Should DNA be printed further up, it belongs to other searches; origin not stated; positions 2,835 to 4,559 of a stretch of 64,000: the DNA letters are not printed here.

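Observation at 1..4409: rus-operon-like gene order in a probable acidobacterium: Cyc2-type porin-cytochrome, dihaem cytochrome c, cupredoxin, CoxB, CoxA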

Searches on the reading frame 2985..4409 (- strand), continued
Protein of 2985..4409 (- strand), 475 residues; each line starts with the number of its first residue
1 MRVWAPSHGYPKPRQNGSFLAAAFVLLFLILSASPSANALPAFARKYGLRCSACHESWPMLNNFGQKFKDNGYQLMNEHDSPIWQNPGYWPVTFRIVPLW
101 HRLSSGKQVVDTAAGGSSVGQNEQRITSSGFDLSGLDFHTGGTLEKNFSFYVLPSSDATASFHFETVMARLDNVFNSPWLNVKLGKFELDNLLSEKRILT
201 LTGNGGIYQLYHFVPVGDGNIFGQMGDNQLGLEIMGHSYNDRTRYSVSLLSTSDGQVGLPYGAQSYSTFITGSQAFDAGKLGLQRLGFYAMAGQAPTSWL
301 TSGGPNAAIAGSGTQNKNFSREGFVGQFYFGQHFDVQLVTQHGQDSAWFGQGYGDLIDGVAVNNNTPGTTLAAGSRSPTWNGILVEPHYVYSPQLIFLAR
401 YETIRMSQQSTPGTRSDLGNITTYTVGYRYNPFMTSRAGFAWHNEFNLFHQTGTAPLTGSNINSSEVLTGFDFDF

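Call 37: find_encoding_contigs(protein=P0371, flank=9000, max_places=1)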
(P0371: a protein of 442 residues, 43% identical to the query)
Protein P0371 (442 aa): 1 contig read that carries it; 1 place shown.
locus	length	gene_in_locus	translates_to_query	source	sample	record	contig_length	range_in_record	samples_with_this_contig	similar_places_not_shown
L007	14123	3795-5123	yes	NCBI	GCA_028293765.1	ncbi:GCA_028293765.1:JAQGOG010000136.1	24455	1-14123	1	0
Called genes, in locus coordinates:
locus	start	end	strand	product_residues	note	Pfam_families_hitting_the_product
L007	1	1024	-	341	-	PF07715:Plug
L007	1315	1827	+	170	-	-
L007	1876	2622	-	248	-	PF00106:adh_short, PF08659:KR (weak), PF13561:adh_short_C2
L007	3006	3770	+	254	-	PF09430:EMC7_beta-sandw (faint), PF14686:fn3_3, PF13620:CarboxypepD_reg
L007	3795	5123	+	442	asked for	-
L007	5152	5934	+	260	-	PF00034:Cytochrom_C, PF13442:Cytochrome_CBB3, PF00034:Cytochrom_C, PF13442:Cytochrome_CBB3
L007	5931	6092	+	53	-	PF14715:FixP_N (weak)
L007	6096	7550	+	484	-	PF00115:COX1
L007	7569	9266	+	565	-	PF02433:FixO, PF00034:Cytochrom_C, PF13442:Cytochrome_CBB3 (weak)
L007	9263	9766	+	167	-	-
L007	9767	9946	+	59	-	PF03597:FixS (weak)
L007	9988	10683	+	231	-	PF13386:DsbD_2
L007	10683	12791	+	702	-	PF12710:HAD (faint), PF00122:E1-E2_ATPase, PF00702:Hydrolase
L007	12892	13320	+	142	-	-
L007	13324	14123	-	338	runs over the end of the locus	PF00072:Response_reg, PF00196:GerE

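Call 55: predict_structure(alignment_id=A5)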
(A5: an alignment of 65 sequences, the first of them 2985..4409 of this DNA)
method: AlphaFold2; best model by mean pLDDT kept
length: 475 residues; sequences in the alignment: 65
mean_pLDDT: 77.5   pTM: 0.77
mean pLDDT of the five models: 77.5, 76.8, 75.7, 74.9, 74.1
residues with pLDDT >= 90: 146; 70-90: 204; 50-70: 69; < 50: 56
segments of 3 or more residues with pLDDT < 50: 1-14, 32-41, 52-61, 254-262, 355-365
pLDDT, mean of each block of 10 residues (from residue 1): 36 54 75 39 55 43 62 68 58 82 94 82 94 82 79 81 87 89 90 77 81 84 83 87 86 46 68 83 86 82 70 82 91 89 90 49 52 89 94 88 95 91 95 74 94 92 95 82
secondary structure, 60 per line:
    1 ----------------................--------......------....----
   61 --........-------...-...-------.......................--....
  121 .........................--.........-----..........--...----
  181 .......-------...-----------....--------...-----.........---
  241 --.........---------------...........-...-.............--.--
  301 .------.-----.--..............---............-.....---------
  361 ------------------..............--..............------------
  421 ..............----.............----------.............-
elements in order: H17-32 H41-46 H53-56 H63-70 E92-114 E117-145 E148-156 E162-171 E181-187 H209-212 E229-237 E243-251 E267-277 E283-295 E317-330 E334-345 H347-351 E379-392 E395-408 E421-434 E439-451 E462-474

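Call 57: fold_search(model_id=the predicted structure, library=pdb)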
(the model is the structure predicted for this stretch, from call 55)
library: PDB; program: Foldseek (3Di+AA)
matches with E <= 10: 900; with E <= 0.001: 214
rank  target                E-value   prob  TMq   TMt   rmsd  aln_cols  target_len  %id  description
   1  8jto                  2.3e-11  1.00  0.43  0.56   8.4       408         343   12  Outer membrane porin of Burkholderia pseudomallei (BpsOmp38) in complex with ceftazidime (released 2024-06-26)
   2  2o4v_A                2.9e-11  1.00  0.53  0.60   7.6       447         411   12  An arginine ladder in OprP mediates phosphate specific transfer across the outer membrane (released 2006-12-26)
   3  4rjx                  1.5e-10  1.00  0.52  0.58   8.0       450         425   12  Crystal structure of the OprO mutant protein F62Y/D114Y (released 2015-10-21)
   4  4aui_A                2.9e-10  1.00  0.46  0.67   6.5       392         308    9  STRUCTURE AND FUNCTION OF THE PORB PORIN FROM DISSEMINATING N. GONORRHOEAE (released 2012-10-10)
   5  4rjw                  4.2e-10  1.00  0.51  0.57   8.0       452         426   12  Crystal structure of Pseudomonas aeruginosa OprO (released 2015-10-21)
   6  3a2s_X                9.3e-10  1.00  0.48  0.65   6.8       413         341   10  Crystal Structure of outer membrane protein PorB from Neisseria meningitidis in complex with sucrose (released 2010-04-07)
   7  5ldt_A                9.3e-10  1.00  0.37  0.42  12.9       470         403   11  Crystal Structures of MOMP from Campylobacter jejuni (released 2016-10-26)
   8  8wv0_B                9.8e-10  1.00  0.44  0.60   7.0       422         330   10  Outer membrane porin of Burkholderia pseudomallei (BpsOmp38) (released 2024-10-30)
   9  3wi5                  1.9e-09  1.00  0.47  0.68   6.5       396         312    8  Crystal structure of the Loop 7 mutant PorB from Neisseria meningitidis serogroup B (released 2014-01-01)
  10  6ehf                  2.8e-09  1.00  0.43  0.60   8.6       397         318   11  OmpT (in-vitro folded), an outer membrane protein Vibrio cholerae (trimer form) (released 2018-04-25)
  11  1hxt                  3.1e-09  1.00  0.40  0.53   8.7       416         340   12  OMPF PORIN MUTANT NQAAA (released 2001-06-06)
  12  7de8                  5.0e-09  1.00  0.48  0.64   7.1       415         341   10  Crystal Structure of outer membrane protein PorB with G103K mutations from Neisseria meningitidis W135 (released 2021-03-31)
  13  5ldv                  5.0e-09  1.00  0.37  0.42  12.8       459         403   10  Crystal Structures of MOMP from Campylobacter jejuni (released 2016-10-26)
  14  3rbh_B                5.0e-09  1.00  0.36  0.39  11.1       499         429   10  Structure of alginate export protein AlgE from Pseudomonas aeruginosa (released 2011-07-27)
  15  1opf_A                5.9e-09  1.00  0.40  0.53   8.5       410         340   12  THE STRUCTURE OF OMPF PORIN IN A TETRAGONAL CRYSTAL FORM (released 1995-02-07)
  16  3wi4                  6.2e-09  1.00  0.49  0.71   5.7       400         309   10  Crystal structure of wild-type PorB from Neisseria meningitidis serogroup B (released 2014-01-01)
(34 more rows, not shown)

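Call 67: find_encoding_contigs(protein=P0301, flank=8000, max_places=1)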
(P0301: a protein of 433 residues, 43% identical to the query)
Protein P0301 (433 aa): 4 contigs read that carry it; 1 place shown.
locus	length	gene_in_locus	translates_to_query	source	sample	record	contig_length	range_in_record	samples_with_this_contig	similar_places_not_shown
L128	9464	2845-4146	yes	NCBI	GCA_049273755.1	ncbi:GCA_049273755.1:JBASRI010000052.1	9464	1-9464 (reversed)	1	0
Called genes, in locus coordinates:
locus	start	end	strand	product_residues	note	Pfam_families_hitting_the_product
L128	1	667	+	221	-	PF00702:Hydrolase, PF08282:Hydrolase_3 (faint)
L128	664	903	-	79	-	-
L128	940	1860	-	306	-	PF00126:HTH_1, PF03466:LysR_substrate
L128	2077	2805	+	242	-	PF22904:NOMO1-like_2nd (faint), PF13715:CarbopepD_reg_2 (faint), PF14686:fn3_3, PF13620:CarboxypepD_reg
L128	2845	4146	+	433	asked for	-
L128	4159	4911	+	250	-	PF00034:Cytochrom_C, PF13442:Cytochrome_CBB3, PF00034:Cytochrom_C, PF13442:Cytochrome_CBB3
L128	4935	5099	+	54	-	PF14715:FixP_N (weak)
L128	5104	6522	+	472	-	PF00115:COX1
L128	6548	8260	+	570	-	PF02433:FixO, PF00036:EF-hand_1 (faint), PF13202:EF-hand_5 (faint), PF00034:Cytochrom_C, PF13442:Cytochrome_CBB3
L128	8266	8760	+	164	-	-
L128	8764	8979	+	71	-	PF03597:FixS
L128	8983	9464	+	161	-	PF13386:DsbD_2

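Call 68: find_encoding_contigs(protein=P0344, flank=8000, max_places=1)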
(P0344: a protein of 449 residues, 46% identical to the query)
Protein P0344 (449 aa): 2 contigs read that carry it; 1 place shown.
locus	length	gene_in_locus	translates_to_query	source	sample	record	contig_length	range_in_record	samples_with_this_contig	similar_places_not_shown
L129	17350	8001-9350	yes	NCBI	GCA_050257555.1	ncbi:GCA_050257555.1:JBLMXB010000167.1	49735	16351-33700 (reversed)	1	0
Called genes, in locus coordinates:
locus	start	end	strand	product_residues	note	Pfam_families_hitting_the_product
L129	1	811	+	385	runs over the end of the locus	PF08392:FAE1_CUT1_RppA, PF00195:Chal_sti_synt_N, PF08545:ACP_syn_III (faint), PF02797:Chal_sti_synt_C, PF08541:ACP_syn_III_C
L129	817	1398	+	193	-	PF04140:ICMT, PF04191:PEMT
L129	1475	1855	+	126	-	-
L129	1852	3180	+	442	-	PF02310:B12-binding, PF04055:Radical_SAM, PF13282:DUF4070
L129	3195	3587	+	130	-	-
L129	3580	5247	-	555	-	PF05345:He_PIG, PF17963:Big_9 (weak), PF13860:FlgD_ig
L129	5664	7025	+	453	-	PF08100:Dimerisation, PF00891:Methyltransf_2, PF13489:Methyltransf_23, PF08241:Methyltransf_11 (weak), PF08242:Methyltransf_12, PF13649:Methyltransf_25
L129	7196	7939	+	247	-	PF14686:fn3_3 (weak), PF13620:CarboxypepD_reg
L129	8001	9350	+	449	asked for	-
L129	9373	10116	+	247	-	PF00034:Cytochrom_C (weak), PF13442:Cytochrome_CBB3, PF00034:Cytochrom_C, PF13442:Cytochrome_CBB3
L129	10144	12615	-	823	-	PF00069:Pkinase, PF07714:PK_Tyr_Ser-Thr, PF03109:ABC1 (weak), PF01636:APH (weak), PF13428:TPR_14 (faint), PF13432:TPR_16 (faint), PF00515:TPR_1 (weak), PF13424:TPR_12 (weak), +6 more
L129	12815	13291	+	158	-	PF00903:Glyoxalase, PF18029:Glyoxalase_6 (weak)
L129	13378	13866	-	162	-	PF04073:tRNA_edit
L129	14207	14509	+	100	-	-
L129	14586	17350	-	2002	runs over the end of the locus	-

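Call 69: find_encoding_contigs(protein=P0258, flank=8000, max_places=1)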
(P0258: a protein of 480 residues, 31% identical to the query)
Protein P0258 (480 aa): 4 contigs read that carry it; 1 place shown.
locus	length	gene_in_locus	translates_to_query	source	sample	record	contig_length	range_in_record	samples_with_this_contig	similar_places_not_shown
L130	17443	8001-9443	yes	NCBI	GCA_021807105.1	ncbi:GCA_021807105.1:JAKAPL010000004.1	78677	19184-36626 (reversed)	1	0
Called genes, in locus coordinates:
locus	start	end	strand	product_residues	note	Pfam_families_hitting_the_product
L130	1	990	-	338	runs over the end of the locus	PF13489:Methyltransf_23, PF00891:Methyltransf_2 (weak), PF13649:Methyltransf_25, PF13847:Methyltransf_31, PF08241:Methyltransf_11, PF08242:Methyltransf_12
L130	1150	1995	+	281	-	PF01738:DLH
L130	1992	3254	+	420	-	PF04055:Radical_SAM, PF13186:SPASM (weak), PF02810:SEC-C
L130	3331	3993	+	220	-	PF02544:Steroid_dh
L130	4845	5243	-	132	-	-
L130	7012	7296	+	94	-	-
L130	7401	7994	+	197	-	-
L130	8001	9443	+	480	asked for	-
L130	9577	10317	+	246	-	PF13442:Cytochrome_CBB3, PF00034:Cytochrom_C, PF13442:Cytochrome_CBB3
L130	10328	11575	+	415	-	-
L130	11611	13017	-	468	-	-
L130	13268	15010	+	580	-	PF07676:PD40 (faint), PF26549:Tricorn_N (faint), PF26550:Tricorn_2nd (faint)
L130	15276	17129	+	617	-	PF00342:PGI (weak)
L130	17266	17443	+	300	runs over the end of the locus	PF03446:NAD_binding_2, PF03807:F420_oxidored (weak), PF00393:6PGD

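Call 70: find_encoding_contigs(protein=P0393, flank=8000, max_places=1)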
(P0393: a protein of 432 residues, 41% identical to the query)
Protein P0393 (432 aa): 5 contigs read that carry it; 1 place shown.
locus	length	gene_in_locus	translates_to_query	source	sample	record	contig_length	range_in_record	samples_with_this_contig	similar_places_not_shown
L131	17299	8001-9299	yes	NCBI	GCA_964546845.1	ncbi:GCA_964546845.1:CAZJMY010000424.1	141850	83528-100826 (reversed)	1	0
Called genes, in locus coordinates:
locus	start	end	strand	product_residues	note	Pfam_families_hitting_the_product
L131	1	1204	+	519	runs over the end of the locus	PF06100:MCRA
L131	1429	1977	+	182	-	-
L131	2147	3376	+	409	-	PF02321:OEP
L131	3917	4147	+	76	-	PF11154:DUF2934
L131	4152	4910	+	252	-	-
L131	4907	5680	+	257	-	-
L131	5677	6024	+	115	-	PF00034:Cytochrom_C, PF13442:Cytochrome_CBB3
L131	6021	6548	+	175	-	PF00355:Rieske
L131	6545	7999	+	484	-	PF00033:Cytochrome_B, PF13631:Cytochrom_B_N_2, PF00032:Cytochrom_B_C, PF00034:Cytochrom_C (faint)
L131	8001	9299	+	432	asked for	-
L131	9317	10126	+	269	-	PF13442:Cytochrome_CBB3 (weak), PF00034:Cytochrom_C, PF13442:Cytochrome_CBB3 (weak)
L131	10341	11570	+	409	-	PF07732:Cu-oxidase_3, PF00394:Cu-oxidase (weak), PF07731:Cu-oxidase_2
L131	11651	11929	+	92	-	-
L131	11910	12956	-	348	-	PF00389:2-Hacid_dh, PF02826:2-Hacid_dh_C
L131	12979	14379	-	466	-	PF07732:Cu-oxidase_3, PF00394:Cu-oxidase, PF07731:Cu-oxidase_2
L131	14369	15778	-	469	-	PF02321:OEP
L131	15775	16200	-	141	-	PF19335:HMBD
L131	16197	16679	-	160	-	-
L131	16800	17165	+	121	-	PF13473:Cupredoxin_1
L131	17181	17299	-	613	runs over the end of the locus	PF04945:YHS, PF00343:Phosphorylase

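Call 73: find_homologous_proteins(query=A8)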
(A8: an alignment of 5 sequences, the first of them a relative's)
Query A8 (5 sequences) (468 aa, profile of the alignment): 4953 proteins with E <= 0.001 among 8000 candidates; the best 120 are listed.
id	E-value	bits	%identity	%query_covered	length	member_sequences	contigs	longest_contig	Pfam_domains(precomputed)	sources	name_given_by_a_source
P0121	4.6e-237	805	100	100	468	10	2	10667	-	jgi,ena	-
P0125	1.0e-236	804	56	99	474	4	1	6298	-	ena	-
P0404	4.5e-232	789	55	99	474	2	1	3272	-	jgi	-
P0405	1.1e-229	781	58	95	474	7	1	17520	-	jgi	jgi:hypothetical protein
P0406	4.5e-229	779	58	95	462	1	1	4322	-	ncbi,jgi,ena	-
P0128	2.8e-228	776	44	97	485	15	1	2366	-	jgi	jgi:hypothetical protein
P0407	2.0e-227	774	59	92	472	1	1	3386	-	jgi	jgi:hypothetical protein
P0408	9.4e-227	771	56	99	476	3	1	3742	-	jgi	jgi:hypothetical protein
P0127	1.2e-226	771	46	96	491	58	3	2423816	-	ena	-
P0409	1.6e-226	771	88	100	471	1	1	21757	-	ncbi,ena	-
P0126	1.7e-226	771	47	93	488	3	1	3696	-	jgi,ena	-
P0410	3.2e-226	770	54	100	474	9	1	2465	-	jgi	jgi:hypothetical protein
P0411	2.1e-225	767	87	100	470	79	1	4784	-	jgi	jgi:hypothetical protein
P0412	5.3e-225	766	56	94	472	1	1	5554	-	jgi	jgi:hypothetical protein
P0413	5.8e-225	766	55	99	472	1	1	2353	-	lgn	-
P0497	1.1e-217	742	59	95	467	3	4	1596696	-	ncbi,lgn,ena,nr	ncbi:MAG: hypothetical protein LAN61_05220 [Acidobacteriia bacterium]|nr:hypothetical protein [Terri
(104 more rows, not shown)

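Call 74: find_encoding_contigs(protein=P0127, flank=9000, max_places=1)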
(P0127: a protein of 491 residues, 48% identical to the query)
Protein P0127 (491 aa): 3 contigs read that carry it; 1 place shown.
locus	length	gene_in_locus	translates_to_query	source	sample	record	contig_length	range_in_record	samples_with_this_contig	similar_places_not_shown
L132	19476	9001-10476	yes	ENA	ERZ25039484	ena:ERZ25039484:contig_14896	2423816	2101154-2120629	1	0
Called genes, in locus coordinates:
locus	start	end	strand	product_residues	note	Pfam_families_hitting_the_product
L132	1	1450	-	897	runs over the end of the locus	PF12704:MacB_PCD, PF02687:FtsX, PF12704:MacB_PCD, PF02687:FtsX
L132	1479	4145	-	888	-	PF12704:MacB_PCD, PF02687:FtsX, PF12704:MacB_PCD, PF02687:FtsX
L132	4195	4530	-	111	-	PF03551:PadR, PF13601:HTH_34 (weak)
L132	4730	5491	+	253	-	-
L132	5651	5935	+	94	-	PF05015:HigB-like_toxin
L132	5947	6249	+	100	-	PF13560:HTH_31 (faint), PF01381:HTH_3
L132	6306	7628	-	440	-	PF08239:SH3_3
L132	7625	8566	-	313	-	-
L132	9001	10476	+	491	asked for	-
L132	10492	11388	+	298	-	PF13442:Cytochrome_CBB3, PF00034:Cytochrom_C, PF13442:Cytochrome_CBB3 (weak)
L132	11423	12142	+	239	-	PF13715:CarbopepD_reg_2 (faint), PF13620:CarboxypepD_reg, PF14686:fn3_3 (weak)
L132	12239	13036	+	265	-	PF00116:COX2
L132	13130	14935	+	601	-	PF00115:COX1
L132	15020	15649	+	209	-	PF00510:COX3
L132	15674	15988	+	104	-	PF03626:COX4_pro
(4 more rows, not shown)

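Call 75: find_encoding_contigs(protein=P0497, flank=9000, max_places=1)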
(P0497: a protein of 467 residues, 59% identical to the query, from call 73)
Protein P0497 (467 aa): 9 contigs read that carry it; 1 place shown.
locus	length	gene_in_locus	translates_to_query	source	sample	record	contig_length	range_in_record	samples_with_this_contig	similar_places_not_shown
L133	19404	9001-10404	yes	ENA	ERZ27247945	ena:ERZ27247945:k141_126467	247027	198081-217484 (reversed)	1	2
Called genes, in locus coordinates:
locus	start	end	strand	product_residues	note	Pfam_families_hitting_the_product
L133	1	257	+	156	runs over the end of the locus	PF14534:DUF4440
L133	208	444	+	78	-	-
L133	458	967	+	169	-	PF13240:Zn_Ribbon_1 (weak), PF09685:MamF_MmsF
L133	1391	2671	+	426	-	PF00270:DEAD, PF04851:ResIII, PF00271:Helicase_C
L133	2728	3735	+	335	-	PF00291:PALP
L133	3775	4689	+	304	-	PF00132:Hexapep (faint)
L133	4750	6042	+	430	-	PF13435:Cytochrome_C554 (faint), PF14522:Cytochrome_C7 (faint), PF14537:Cytochrom_c3_2 (faint), PF13447:Multi-haem_cyto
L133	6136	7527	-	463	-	-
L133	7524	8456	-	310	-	-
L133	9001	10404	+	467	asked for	-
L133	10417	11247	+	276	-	PF00034:Cytochrom_C, PF13442:Cytochrome_CBB3, PF00034:Cytochrom_C, PF13442:Cytochrome_CBB3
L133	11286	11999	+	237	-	PF14686:fn3_3, PF13620:CarboxypepD_reg, PF13715:CarbopepD_reg_2, PF22904:NOMO1-like_2nd (weak)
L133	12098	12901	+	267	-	PF00116:COX2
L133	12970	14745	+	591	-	PF00115:COX1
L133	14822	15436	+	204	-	PF00510:COX3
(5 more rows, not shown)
